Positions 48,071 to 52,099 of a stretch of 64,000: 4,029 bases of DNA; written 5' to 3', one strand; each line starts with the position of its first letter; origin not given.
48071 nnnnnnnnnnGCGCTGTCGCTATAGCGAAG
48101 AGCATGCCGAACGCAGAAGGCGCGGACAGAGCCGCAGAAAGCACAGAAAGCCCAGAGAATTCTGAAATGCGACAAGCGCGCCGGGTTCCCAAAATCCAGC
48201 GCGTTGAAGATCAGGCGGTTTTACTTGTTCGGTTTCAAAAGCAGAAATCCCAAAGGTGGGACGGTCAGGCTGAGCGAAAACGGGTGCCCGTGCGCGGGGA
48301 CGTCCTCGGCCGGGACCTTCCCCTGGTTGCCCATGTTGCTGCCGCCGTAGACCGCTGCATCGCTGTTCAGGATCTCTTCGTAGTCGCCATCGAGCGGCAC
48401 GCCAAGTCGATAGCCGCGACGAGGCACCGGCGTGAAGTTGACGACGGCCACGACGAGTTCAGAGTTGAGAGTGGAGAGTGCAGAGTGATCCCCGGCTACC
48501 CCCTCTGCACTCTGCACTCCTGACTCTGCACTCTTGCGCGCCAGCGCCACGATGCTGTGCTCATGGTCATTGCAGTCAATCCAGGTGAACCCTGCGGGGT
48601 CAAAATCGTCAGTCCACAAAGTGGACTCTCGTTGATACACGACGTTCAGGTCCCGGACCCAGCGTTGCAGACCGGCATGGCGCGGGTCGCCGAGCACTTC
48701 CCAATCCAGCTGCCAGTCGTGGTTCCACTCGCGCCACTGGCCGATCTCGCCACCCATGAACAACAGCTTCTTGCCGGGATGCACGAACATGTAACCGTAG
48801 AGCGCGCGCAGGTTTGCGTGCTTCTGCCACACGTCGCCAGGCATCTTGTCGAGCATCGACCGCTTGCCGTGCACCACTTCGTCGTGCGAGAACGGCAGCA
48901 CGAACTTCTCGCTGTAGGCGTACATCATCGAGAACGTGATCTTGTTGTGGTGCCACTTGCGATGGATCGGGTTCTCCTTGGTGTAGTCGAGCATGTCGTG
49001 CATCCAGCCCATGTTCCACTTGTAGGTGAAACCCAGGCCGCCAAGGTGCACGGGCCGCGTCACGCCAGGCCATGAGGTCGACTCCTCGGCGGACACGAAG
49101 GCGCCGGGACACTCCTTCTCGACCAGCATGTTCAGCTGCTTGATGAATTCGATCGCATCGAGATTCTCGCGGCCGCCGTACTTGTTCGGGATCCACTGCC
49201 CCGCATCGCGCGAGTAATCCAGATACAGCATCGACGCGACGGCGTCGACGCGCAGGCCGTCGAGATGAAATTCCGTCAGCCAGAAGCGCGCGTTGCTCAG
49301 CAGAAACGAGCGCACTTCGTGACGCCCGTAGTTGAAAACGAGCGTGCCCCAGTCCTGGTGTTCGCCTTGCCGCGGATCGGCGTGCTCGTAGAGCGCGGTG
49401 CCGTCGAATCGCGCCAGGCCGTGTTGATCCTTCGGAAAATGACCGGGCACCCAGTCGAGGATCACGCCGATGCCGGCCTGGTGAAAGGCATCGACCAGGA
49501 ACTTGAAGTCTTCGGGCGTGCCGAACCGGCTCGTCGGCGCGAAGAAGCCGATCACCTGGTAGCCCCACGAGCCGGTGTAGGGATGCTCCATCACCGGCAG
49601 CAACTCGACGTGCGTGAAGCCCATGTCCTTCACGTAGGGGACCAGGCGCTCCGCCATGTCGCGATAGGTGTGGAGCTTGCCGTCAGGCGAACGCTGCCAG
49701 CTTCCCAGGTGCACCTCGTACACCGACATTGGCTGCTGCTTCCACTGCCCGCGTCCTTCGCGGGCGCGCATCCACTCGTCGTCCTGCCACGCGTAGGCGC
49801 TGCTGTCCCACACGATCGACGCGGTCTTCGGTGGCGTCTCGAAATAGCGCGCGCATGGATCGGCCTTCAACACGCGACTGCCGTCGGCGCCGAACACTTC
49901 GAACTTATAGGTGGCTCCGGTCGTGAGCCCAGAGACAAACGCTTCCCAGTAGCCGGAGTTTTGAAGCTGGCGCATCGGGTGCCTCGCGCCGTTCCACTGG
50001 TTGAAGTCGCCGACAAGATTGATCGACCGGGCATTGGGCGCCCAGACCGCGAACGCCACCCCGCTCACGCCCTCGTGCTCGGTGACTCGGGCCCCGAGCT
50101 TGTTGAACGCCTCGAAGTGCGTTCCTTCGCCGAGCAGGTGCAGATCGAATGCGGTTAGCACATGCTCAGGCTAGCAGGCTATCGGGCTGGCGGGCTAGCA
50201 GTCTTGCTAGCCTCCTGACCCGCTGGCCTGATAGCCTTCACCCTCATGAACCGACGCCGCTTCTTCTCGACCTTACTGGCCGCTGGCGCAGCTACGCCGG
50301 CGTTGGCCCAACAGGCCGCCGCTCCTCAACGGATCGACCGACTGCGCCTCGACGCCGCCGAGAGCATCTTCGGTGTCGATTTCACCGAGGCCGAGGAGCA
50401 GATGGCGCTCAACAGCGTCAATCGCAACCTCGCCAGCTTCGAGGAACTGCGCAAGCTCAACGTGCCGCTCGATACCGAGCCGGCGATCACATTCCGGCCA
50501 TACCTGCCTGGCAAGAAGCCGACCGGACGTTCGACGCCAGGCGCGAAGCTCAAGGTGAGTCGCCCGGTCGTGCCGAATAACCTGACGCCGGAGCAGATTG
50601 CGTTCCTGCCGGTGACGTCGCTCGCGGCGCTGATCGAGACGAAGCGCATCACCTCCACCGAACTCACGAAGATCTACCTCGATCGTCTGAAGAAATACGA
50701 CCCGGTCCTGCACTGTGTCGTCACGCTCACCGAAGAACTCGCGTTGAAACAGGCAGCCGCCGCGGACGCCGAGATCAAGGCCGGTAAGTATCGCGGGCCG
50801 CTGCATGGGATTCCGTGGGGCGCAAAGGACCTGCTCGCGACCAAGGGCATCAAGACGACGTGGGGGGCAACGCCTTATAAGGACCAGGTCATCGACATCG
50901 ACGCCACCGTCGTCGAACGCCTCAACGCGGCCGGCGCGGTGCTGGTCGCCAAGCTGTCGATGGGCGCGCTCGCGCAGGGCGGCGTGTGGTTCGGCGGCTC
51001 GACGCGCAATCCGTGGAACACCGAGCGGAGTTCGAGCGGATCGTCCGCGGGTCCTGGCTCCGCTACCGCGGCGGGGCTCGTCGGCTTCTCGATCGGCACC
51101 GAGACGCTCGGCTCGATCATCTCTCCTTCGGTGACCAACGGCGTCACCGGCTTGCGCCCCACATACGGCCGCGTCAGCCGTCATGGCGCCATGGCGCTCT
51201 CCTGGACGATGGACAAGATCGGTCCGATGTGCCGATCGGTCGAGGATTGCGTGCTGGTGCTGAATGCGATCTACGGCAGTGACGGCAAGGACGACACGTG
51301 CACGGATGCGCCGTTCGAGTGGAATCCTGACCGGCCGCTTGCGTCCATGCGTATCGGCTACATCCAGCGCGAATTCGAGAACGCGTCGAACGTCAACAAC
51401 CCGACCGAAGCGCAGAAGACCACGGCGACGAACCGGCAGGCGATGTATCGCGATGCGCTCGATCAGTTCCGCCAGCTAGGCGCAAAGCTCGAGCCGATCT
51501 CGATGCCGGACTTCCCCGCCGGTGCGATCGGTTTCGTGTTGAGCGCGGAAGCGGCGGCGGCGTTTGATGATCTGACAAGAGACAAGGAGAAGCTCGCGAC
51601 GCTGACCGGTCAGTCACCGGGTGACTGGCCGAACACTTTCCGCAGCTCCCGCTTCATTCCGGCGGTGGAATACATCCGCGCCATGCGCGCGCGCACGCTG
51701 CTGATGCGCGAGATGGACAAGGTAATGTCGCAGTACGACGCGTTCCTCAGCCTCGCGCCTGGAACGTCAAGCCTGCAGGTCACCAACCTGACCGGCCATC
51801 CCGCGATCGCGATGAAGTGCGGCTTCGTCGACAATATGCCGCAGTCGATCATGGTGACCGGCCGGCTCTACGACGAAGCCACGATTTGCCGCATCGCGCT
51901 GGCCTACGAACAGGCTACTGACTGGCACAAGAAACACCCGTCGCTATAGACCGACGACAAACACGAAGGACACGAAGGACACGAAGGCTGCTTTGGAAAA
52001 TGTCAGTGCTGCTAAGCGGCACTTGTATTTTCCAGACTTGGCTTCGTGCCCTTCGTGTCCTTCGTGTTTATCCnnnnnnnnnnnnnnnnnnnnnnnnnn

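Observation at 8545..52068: Tandem 7-9 nt oligomer arrays, usually paired as inverted arrays, fill almost every intergenic spacer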

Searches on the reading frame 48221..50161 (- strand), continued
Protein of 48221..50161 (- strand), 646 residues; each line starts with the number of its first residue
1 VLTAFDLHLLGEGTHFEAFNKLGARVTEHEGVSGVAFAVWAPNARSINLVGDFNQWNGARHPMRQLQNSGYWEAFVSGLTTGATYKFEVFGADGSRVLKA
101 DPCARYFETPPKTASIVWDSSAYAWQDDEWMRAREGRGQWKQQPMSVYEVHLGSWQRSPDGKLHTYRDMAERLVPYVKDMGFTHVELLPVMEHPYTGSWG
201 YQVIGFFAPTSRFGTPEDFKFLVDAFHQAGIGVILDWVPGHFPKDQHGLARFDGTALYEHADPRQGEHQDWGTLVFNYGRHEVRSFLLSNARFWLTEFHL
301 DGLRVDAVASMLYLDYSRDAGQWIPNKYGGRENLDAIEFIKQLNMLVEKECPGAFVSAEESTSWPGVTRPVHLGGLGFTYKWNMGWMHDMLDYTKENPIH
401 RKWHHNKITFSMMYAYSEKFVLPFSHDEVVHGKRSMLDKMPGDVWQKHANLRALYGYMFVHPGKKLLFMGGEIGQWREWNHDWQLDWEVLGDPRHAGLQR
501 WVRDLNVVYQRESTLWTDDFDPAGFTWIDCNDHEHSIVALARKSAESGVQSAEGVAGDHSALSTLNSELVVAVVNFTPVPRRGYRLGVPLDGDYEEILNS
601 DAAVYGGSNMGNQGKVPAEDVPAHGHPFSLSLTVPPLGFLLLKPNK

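Call 49: find_encoding_contigs(protein=P0043, flank=3000, max_places=1)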
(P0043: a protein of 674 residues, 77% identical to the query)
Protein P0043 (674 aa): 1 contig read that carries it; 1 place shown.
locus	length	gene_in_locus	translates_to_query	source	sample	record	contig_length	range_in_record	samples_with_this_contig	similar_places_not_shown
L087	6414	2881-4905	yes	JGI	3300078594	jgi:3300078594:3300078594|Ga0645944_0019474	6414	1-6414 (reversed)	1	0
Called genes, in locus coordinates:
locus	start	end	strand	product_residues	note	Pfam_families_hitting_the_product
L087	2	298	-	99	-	?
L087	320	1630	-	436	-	PF13620:CarboxypepD_reg (weak), PF13715:CarbopepD_reg_2 (faint)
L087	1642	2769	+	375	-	PF20091:Abhydrolase_10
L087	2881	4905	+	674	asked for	PF02922:CBM_48, PF00128:Alpha-amylase, PF02806:Alpha-amylase_C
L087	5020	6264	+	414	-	PF06580:His_kinase, PF02518:HATPase_c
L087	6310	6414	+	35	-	?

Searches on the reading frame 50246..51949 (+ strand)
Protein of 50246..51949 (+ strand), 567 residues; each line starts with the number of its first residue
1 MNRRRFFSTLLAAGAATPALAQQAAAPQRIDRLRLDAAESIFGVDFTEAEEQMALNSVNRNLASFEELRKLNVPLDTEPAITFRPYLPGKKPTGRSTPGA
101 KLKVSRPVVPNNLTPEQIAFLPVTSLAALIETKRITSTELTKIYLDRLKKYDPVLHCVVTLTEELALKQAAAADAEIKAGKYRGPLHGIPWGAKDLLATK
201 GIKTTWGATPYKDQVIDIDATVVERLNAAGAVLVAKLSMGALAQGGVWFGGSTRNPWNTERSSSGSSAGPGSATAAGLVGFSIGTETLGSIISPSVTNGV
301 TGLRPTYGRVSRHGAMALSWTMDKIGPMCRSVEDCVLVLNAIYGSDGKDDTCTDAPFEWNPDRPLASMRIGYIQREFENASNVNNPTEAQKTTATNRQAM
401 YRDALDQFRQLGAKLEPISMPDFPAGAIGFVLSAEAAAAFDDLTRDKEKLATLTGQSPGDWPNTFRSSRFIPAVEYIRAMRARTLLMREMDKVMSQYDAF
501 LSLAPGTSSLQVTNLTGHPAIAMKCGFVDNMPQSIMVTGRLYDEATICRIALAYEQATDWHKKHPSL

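Call 42: search_protein_families(library=pfam, max_evalue=0.00001, proteins=[window:50246-51949:+])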
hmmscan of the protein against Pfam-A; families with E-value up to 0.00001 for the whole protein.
window:50246-51949:+ (567 aa): 1 family
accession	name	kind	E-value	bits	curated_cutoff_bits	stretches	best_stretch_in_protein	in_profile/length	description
PF01425.27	Amidase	-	4e-76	257.3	27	1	139-502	1-374/445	Amidase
